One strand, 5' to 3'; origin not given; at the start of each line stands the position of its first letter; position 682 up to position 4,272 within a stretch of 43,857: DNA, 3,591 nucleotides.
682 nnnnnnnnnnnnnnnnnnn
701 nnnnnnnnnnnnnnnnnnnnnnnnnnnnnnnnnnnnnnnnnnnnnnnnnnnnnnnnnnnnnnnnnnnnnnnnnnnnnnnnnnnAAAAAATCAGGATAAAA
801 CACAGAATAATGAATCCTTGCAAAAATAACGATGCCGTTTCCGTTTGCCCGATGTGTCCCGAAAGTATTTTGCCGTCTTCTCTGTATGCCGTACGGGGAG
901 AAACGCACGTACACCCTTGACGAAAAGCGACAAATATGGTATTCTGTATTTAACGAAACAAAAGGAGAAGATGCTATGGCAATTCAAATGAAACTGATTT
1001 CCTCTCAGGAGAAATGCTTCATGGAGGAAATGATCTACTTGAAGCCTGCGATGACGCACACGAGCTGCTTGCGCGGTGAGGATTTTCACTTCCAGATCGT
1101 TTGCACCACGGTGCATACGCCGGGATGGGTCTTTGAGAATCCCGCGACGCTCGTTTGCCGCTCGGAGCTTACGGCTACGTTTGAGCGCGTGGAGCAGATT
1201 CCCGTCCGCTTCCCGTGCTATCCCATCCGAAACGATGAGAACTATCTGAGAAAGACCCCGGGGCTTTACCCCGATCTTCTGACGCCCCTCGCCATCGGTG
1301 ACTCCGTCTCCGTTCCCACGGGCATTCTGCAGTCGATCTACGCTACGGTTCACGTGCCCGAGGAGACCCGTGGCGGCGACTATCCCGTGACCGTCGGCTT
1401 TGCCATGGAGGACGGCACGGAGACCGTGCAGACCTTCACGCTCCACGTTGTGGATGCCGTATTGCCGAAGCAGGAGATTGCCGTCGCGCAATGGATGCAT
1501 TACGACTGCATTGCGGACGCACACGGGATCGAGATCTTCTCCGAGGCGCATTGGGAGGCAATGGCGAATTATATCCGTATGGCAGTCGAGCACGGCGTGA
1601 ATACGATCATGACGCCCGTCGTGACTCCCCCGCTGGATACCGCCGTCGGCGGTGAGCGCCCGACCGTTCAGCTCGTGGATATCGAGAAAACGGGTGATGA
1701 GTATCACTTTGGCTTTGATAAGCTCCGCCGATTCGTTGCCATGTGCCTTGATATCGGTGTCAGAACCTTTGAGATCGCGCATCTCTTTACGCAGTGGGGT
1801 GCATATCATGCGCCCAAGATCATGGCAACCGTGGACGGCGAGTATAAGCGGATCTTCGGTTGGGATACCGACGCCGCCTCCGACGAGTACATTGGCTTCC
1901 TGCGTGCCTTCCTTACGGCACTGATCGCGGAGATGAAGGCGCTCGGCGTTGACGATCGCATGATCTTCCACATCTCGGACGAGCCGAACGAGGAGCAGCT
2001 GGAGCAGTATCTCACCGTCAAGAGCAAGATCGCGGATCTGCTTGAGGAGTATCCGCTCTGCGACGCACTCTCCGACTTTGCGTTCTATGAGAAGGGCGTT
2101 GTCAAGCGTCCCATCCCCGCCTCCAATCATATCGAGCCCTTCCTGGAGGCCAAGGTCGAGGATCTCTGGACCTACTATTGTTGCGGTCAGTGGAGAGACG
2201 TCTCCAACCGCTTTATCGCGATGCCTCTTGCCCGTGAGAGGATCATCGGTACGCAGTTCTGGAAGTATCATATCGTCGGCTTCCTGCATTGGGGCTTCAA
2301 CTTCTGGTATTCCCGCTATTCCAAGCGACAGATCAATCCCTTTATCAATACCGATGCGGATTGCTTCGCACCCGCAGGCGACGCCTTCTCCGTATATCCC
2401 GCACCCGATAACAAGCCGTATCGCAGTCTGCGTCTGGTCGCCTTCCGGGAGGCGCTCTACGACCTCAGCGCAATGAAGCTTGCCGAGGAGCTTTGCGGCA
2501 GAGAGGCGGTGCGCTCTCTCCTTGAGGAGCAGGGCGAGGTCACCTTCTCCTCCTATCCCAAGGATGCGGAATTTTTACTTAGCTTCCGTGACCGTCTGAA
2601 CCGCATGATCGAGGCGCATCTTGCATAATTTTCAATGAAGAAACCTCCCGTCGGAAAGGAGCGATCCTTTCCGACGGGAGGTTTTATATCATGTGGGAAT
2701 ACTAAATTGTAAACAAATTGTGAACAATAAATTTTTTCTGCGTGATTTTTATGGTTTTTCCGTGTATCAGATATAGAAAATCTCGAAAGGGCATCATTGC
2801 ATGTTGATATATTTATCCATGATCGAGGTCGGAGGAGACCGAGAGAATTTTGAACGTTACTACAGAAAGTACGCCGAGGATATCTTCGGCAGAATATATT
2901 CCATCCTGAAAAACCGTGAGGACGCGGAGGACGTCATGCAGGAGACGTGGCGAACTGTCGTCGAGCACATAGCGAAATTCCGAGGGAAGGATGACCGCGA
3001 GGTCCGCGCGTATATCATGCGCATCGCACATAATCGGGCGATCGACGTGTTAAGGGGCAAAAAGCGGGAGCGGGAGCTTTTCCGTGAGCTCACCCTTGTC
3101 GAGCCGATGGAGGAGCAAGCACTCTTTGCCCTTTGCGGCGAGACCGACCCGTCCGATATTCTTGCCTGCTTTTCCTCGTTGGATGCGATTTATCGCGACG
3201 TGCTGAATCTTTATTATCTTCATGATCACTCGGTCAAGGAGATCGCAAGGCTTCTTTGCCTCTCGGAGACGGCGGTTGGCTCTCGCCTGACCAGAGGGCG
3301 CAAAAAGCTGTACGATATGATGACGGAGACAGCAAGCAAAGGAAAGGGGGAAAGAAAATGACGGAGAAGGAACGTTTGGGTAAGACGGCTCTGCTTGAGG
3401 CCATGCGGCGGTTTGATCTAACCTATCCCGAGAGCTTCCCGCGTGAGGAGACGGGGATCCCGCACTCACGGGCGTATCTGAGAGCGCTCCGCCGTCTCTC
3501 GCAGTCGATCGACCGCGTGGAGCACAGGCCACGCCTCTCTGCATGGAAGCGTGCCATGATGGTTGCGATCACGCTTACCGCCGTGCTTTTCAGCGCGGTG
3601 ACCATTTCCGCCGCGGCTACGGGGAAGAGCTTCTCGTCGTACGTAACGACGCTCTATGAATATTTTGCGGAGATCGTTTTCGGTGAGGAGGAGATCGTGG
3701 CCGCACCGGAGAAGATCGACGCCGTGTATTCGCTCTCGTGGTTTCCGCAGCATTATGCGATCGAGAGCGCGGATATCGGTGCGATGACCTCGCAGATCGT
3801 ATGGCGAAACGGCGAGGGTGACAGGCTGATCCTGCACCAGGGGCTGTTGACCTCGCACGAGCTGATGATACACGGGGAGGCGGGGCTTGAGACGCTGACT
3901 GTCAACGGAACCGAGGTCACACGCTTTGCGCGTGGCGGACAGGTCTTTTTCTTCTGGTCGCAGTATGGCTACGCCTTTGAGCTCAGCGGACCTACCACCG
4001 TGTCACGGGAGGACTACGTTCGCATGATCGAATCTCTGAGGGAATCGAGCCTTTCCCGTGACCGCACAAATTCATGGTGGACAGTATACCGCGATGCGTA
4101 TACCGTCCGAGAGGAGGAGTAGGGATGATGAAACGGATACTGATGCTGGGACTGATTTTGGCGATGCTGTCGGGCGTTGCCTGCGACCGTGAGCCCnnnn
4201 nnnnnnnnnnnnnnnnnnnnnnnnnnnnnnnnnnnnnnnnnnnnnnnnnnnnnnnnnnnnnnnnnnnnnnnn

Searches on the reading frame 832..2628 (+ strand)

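Call 9: search_protein_families(library=pfam, proteins=[window:832-2628:+], max_evalue=0.01)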
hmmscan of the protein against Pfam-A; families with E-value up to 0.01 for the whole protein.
window:832-2628:+ (598 aa): 1 family
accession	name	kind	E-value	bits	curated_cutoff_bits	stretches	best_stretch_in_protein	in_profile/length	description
PF13320.12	GH123_cat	-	1.5e-103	347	23.1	1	221-550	1-323/324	Glycoside hydrolase 123, catalytic domain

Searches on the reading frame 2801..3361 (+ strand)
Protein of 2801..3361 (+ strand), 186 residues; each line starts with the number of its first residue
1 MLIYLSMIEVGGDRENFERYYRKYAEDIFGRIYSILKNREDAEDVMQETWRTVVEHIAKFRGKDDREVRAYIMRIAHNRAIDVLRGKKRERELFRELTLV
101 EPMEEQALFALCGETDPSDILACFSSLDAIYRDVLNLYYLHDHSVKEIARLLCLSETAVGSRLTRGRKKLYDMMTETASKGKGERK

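Call 9: search_protein_families(library=pfam, proteins=[window:2801-3361:+], max_evalue=0.01)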
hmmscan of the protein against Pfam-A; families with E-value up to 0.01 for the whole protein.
window:2801-3361:+ (186 aa): 5 families
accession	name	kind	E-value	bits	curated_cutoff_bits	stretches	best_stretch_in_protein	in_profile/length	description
PF04542.20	Sigma70_r2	-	1.4e-15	57.2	24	1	21-89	2-70/71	Sigma-70 region 2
PF08281.18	Sigma70_r4_2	-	2.1e-14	53.4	25.7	1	120-170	4-54/54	Sigma-70, region 4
PF04545.22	Sigma70_r4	-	9.4e-08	31.9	24.1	1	124-171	2-49/50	Sigma-70, region 4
PF04297.20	UPF0122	-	0.00082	20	22.7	1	133-171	24-62/101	Putative helix-turn-helix protein, YlxM / p13 like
PF13542.12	HTH_Tnp_ISL3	-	0.0023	17.8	27.4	1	140-165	24-49/51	Helix-turn-helix domain of transposase family ISL3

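Call 25: search_protein_families(library=ncbifam, proteins=[window:2801-3361:+], max_evalue=0.1)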
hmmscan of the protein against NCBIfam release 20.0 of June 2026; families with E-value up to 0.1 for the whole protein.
window:2801-3361:+ (186 aa): 101 families (the best 25 are shown)
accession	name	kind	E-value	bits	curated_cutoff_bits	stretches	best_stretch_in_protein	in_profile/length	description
TIGR02937.1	sigma70-ECF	superfamily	6e-24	84.5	42.9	1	17-173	3-164/165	sigma-70 family RNA polymerase sigma factor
TIGR02950.1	SigM_subfam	subfamily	9.7e-24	84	147.95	1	18-172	3-156/159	RNA polymerase sigma factor, SigM family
NF006930.0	PRK09415.1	subfamily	6.7e-22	78.2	198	1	13-176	14-177/179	RNA polymerase factor sigma C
TIGR02989.1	Sig-70_gvs1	subfamily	1.1e-19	70.9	124.55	1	16-171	2-155/158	RNA polymerase sigma-70 factor, Rhodopirellula/Verrucomicrobium family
NF007226.0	PRK09644.1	equivalog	2e-19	70.3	199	1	17-179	3-162/166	RNA polymerase sigma factor SigM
NF007223.0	PRK09641.1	equivalog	4.3e-19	69.1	209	1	12-174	15-184/187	RNA polymerase sigma factor SigW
TIGR02983.1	SigE-fam_strep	subfamily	6.4e-19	68.4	141.55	1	13-176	4-160/162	SigE family RNA polymerase sigma factor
TIGR02952.1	Sig70_famx2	equivalog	1.3e-18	67.4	206.45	1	13-174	9-170/170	ECF subfamily RNA polymerase sigma factor, BldN family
TIGR02985.1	Sig70_bacteroi1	subfamily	2e-18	67.1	126.4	1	16-170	2-158/162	RNA polymerase sigma-70 factor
NF058625.1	sigma_PG0214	equivalog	2e-18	66.7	130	1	15-181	4-168/170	GFO_1088 family ECF-type sigma factor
NF009166.1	PRK12513.1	equivalog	4.9e-18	65.5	206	1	11-177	18-189/193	RNA polymerase sigma factor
NF009194.0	PRK12542.1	equivalog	1.3e-17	64.6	211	1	12-175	6-171/185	RNA polymerase sigma factor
NF009193.0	PRK12541.1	equivalog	1.6e-17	64.2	171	1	14-171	4-157/161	RNA polymerase sigma factor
NF008891.0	PRK11924.1-5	subfamily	2.8e-17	63.4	259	1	15-174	3-163/171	RNA polymerase sigma factor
NF009168.0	PRK12515.1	subfamily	3.9e-17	62.4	236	1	11-176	18-181/189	RNA polymerase sigma factor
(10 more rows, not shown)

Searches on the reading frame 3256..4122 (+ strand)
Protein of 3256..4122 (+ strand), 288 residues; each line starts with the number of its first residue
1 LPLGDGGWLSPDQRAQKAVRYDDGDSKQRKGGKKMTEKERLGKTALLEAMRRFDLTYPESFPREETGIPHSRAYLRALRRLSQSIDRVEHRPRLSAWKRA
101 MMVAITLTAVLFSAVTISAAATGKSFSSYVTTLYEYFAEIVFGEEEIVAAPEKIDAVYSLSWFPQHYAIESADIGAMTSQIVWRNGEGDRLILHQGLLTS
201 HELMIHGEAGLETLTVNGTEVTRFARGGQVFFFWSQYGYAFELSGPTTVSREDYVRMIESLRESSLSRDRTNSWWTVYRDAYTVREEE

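Call 9: search_protein_families(library=pfam, proteins=[window:3256-4122:+], max_evalue=0.01)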
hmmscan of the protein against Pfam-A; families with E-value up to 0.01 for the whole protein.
window:3256-4122:+ (288 aa): 1 family
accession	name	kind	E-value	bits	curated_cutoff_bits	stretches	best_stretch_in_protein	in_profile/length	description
PF14285.11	DUF4367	-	2.2e-05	25.3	22.1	1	158-261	2-110/110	Domain of unknown function (DUF4367)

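Call 25: search_protein_families(library=ncbifam, proteins=[window:3256-4122:+], max_evalue=0.1)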
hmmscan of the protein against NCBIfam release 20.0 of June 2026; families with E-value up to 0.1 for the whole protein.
window:3256-4122:+ (288 aa): 0 families

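Call 64: find_homologous_proteins(query=window:3358-4122:+, max_evalue=0.00001)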
Query window:3358-4122:+ (254 aa): 3 proteins with E <= 0.00001 among 1078 candidates.
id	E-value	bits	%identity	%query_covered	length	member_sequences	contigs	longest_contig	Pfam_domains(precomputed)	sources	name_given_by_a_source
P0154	3.0e-163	559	100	100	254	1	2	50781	PF14285.12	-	-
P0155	4.0e-105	368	66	100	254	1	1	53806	PF14285.12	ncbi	-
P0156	1.0e-94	334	62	98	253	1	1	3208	PF14285.12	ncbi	-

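Call 70: find_encoding_contigs(protein=P0155, flank=10000, max_places=3)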
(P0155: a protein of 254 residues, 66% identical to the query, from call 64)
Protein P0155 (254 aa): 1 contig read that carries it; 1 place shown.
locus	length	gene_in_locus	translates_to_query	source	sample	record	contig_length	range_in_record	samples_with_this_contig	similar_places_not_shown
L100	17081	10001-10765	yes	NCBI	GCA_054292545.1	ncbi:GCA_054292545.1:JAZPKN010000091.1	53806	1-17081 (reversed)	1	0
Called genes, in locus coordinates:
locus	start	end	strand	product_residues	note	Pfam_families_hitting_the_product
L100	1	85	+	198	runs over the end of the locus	-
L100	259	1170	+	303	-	-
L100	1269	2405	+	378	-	PF00149:Metallophos, PF12850:Metallophos_2, PF12320:SbcD_C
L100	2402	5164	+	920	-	PF02463:SMC_N, PF13476:AAA_23, PF13555:AAA_29 (weak), PF13558:SbcC_Walker_B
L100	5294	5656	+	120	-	PF03965:Penicillinase_R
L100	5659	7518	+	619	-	PF05569:Peptidase_M56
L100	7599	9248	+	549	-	PF13320:GH123_cat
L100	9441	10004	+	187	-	PF04542:Sigma70_r2, PF08281:Sigma70_r4_2, PF04545:Sigma70_r4 (weak)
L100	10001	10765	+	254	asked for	PF14285:DUF4367 (weak)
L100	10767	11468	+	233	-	-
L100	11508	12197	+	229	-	PF00005:ABC_tran, PF13304:AAA_21 (faint), PF02463:SMC_N (weak)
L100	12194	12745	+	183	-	-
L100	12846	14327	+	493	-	PF12704:MacB_PCD, PF02687:FtsX (weak)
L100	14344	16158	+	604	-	PF02687:FtsX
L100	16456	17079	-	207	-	?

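Call 76: find_homologous_proteins(query=A8, max_evalue=1e-10)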
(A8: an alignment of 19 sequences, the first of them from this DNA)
Query A8 (19 sequences) (254 aa, profile of the alignment): 26 proteins with E <= 1e-10 among 4797 candidates.
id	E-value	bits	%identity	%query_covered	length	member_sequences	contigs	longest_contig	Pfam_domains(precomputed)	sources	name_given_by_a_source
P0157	1.9e-75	271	22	64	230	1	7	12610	PF14285.12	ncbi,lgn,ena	-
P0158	7.6e-68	246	24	89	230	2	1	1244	PF14285.12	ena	-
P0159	4.8e-67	244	22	64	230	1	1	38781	PF14285.12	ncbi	-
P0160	6.4e-67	243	24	87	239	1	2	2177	PF14285.12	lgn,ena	-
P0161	1.8e-66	242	22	87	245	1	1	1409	PF14285.12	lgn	-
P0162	6.1e-66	240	26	87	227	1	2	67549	PF14285.12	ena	-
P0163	5.0e-64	234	25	89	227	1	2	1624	PF14285.12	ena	-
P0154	1.1e-63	233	100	100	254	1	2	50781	PF14285.12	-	-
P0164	9.6e-63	230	22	86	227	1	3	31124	PF14285.12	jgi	-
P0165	3.3e-61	225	22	79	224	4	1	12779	PF14285.12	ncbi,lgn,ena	-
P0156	2.9e-60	222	62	98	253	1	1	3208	PF14285.12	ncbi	-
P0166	6.2e-59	217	26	40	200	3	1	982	-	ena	-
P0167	1.8e-58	216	19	87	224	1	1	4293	PF14285.12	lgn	-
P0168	2.7e-53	199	-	-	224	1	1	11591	PF14285.12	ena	-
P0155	5.9e-53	198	66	100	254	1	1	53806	PF14285.12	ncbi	-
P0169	1.1e-52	197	21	83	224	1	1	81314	PF14285.12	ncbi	-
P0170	1.2e-52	197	23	76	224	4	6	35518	PF14285.12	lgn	-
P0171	1.5e-52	196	-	-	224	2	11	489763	PF14285.12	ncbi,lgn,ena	-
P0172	3.9e-52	195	37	7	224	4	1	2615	PF14285.12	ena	-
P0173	1.2e-51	193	-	-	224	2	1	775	PF14285.12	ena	-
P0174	1.9e-51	193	-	-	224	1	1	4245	PF14285.12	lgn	-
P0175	2.6e-51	192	-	-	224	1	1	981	PF14285.12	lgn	-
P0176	3.1e-51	192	20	87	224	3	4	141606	PF14285.12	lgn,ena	-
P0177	2.1e-50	189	22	83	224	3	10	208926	PF14285.12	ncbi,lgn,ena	-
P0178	2.4e-49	186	20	87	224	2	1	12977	PF14285.12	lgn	-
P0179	2.3e-43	166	26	66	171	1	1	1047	PF14285.12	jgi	jgi:hypothetical protein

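Call 79: find_encoding_contigs(protein=P0171, flank=6000, max_places=2)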
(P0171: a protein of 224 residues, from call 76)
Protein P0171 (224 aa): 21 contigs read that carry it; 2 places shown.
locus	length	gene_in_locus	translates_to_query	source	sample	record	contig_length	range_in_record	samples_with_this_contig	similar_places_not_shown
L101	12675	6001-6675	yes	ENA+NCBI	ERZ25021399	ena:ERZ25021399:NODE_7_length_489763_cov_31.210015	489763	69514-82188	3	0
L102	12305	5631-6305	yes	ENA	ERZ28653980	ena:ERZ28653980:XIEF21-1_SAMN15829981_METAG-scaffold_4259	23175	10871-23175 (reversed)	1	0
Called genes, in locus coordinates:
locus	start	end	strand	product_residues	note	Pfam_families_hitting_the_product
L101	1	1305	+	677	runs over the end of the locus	PF00239:Resolvase, PF07508:Recombinase, PF13408:Zn_ribbon_recom, PF14287:DUF4368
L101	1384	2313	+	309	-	PF17989:ALP_N, PF21522:MreB-like_C (weak)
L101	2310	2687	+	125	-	-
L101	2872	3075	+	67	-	PF12958:DUF3847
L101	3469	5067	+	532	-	PF03389:MobA_MobL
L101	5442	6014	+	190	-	PF04542:Sigma70_r2 (weak), PF08281:Sigma70_r4_2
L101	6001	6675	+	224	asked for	PF14285:DUF4367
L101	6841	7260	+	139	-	-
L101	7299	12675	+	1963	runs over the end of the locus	PF05593:RHS_repeat (faint), PF14412:AHH (weak)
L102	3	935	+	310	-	?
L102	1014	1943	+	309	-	PF17989:ALP_N, PF21522:MreB-like_C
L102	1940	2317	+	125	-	-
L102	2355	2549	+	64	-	-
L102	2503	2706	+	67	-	PF12958:DUF3847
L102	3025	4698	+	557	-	PF03389:MobA_MobL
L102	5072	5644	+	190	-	PF04542:Sigma70_r2 (weak), PF08281:Sigma70_r4_2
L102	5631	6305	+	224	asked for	PF14285:DUF4367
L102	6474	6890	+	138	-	-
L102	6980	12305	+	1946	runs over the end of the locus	PF05593:RHS_repeat (faint), PF14412:AHH (weak)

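Call 80: find_encoding_contigs(protein=P0162, flank=6000, max_places=2)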
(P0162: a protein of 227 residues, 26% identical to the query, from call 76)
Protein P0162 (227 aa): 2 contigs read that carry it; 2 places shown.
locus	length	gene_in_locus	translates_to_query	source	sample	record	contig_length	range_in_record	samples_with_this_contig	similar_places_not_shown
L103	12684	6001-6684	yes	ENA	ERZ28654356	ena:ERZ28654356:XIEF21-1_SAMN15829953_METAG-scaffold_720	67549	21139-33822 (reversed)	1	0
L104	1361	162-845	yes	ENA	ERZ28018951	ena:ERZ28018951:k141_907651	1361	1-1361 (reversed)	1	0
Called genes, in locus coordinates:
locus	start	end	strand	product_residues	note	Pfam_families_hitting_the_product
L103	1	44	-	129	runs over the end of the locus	-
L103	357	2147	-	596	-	PF18847:LPD29 (weak)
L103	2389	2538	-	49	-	-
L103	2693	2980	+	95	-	-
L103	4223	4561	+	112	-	PF13560:HTH_31 (weak), PF01381:HTH_3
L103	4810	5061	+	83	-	PF13560:HTH_31 (weak), PF12844:HTH_19 (weak), PF01381:HTH_3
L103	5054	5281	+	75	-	PF20124:DUF6514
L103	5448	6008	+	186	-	PF06530:Phage_antitermQ (faint), PF04542:Sigma70_r2 (weak), PF08281:Sigma70_r4_2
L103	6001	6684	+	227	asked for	PF14285:DUF4367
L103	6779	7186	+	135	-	-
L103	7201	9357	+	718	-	PF01966:HD, PF13286:HD_assoc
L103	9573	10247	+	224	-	-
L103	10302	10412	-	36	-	PF05067:Mn_catalase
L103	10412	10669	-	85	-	PF12652:CotJB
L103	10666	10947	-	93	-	PF11007:CotJA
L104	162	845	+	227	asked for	PF14285:DUF4367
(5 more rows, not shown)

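Call 85: predict_structure(alignment_id=A9)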
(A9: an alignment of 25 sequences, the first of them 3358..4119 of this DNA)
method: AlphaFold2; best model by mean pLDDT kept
length: 254 residues; sequences in the alignment: 25
mean_pLDDT: 67.2   pTM: 0.53
mean pLDDT of the five models: 67.2, 62.7, 62.3, 61.2, 60.9
residues with pLDDT >= 90: 66; 70-90: 40; 50-70: 80; < 50: 68
segments of 3 or more residues with pLDDT < 50: 15-28, 33-40, 54-61, 63-65, 94-105, 250-254
pLDDT, mean of each block of 10 residues (from residue 1): 51 48 44 46 52 46 50 53 54 50 47 70 92 91 89 95 69 69 91 89 90 95 95 60 54 42
secondary structure, 60 per line:
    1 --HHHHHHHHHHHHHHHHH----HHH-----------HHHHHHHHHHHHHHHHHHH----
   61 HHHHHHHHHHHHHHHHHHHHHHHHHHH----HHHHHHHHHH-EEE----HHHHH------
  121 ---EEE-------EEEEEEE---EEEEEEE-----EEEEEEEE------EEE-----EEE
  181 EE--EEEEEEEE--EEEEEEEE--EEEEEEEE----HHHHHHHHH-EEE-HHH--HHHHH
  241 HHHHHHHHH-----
elements in order: H3-19 H38-56 H61-87 H92-101 E103-105 H110-114 E124-126 E134-140 E144-150 E156-163 E170-172 E178-182 E185-192 E195-202 E205-212 H217-225 E227-229 H236-249

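Call 89: fold_search(model_id=the predicted structure, library=pdb)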
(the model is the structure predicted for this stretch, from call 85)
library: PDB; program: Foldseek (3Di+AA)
matches with E <= 10: 1253; with E <= 0.001: 0
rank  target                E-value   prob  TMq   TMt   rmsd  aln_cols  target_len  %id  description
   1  2v43_B                1.0e-03  1.00  0.29  0.27  17.1       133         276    9  Crystal structure of RseB: a sensor for periplasmic stress response in E. coli (released 2007-08-28)
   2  3hlz_B                1.2e-03  1.00  0.28  0.27   7.2       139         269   12  Crystal structure of BT_1490 (NP_810393.1) from BACTEROIDES THETAIOTAOMICRON VPI-5482 at 1.50 A resolution (released 2009-06-16)
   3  3hlz_A                2.0e-03  1.00  0.28  0.27   6.8       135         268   12  Crystal structure of BT_1490 (NP_810393.1) from BACTEROIDES THETAIOTAOMICRON VPI-5482 at 1.50 A resolution (released 2009-06-16)
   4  2v43_C                3.5e-03  1.00  0.29  0.26   5.1       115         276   10  Crystal structure of RseB: a sensor for periplasmic stress response in E. coli (released 2007-08-28)
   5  1vr8                  4.9e-03  1.00  0.26  0.45   5.4       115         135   11  Crystal structure of GTP binding regulator (TM1622) from Thermotoga Maritima at 1.75 A resolution (released 2005-03-15)
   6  2p4b_A                6.8e-03  1.00  0.29  0.26   5.1       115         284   10  Crystal structure of E.coli RseB (released 2007-05-22)
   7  3m4w_A                8.0e-03  1.00  0.29  0.26   9.6       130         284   11  Structural basis for the negative regulation of bacterial stress response by RseB (released 2010-05-05)
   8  2xb3                  1.2e-02  1.00  0.28  0.44  10.1       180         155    7  The Structure of Cyanobacterial PsbP (released 2010-08-25)
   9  7ns9                  1.2e-02  0.23  0.12  0.16  16.8       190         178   10  Triphosphate tunnel metalloenzyme from Sulfolobus acidocaldarius in complex with triphosphate and calcium (released 2021-06-02)
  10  9gnw_P                1.6e-02  0.99  0.28  0.37   9.9       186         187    9  Universal PSII assembly intermediate (released 2025-09-17)
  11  1v2b_A                1.8e-02  0.95  0.26  0.39   9.8       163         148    8  Crystal Structure of PsbP Protein in the Oxygen-Evolving Complex of Photosystem II from Higher Plants (released 2004-05-18)
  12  6e8a_A                2.3e-02  0.98  0.22  0.35   9.1       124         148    9  Crystal structure of DcrB from Salmonella enterica at 1.92 Angstroms resolution (released 2018-10-31)
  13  1v2b_B                2.8e-02  0.94  0.25  0.38  10.1       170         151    8  Crystal Structure of PsbP Protein in the Oxygen-Evolving Complex of Photosystem II from Higher Plants (released 2004-05-18)
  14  7nsa                  2.8e-02  0.15  0.11  0.15  16.6       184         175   10  Triphosphate tunnel metalloenzyme from Sulfolobus acidocaldarius in complex with pyrophosphate and calcium (released 2021-06-02)
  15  5v77_A                3.9e-02  0.51  0.13  0.27  12.7       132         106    8  Crystal structure of an uncharacterized protein from Neisseria gonorrhoeae (released 2017-04-12)
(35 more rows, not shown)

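Call 91: find_encoding_contigs(protein=P0154, flank=1000, max_places=3)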
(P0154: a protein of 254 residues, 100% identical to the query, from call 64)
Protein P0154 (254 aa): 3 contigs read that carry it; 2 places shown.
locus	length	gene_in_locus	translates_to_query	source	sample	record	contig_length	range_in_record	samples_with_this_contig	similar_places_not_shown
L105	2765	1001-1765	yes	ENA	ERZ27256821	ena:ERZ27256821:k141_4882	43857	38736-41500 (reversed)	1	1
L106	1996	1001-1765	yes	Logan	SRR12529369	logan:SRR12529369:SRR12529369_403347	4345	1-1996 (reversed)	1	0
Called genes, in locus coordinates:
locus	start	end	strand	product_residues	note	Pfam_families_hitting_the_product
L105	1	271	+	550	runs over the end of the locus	PF13320:GH123_cat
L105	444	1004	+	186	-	PF04542:Sigma70_r2, PF04545:Sigma70_r4, PF08281:Sigma70_r4_2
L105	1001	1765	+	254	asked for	PF14285:DUF4367 (faint)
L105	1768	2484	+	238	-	-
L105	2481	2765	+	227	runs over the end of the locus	-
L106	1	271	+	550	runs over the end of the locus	PF13320:GH123_cat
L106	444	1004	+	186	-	PF04542:Sigma70_r2, PF04545:Sigma70_r4, PF08281:Sigma70_r4_2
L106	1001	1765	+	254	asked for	PF14285:DUF4367 (faint)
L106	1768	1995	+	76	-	?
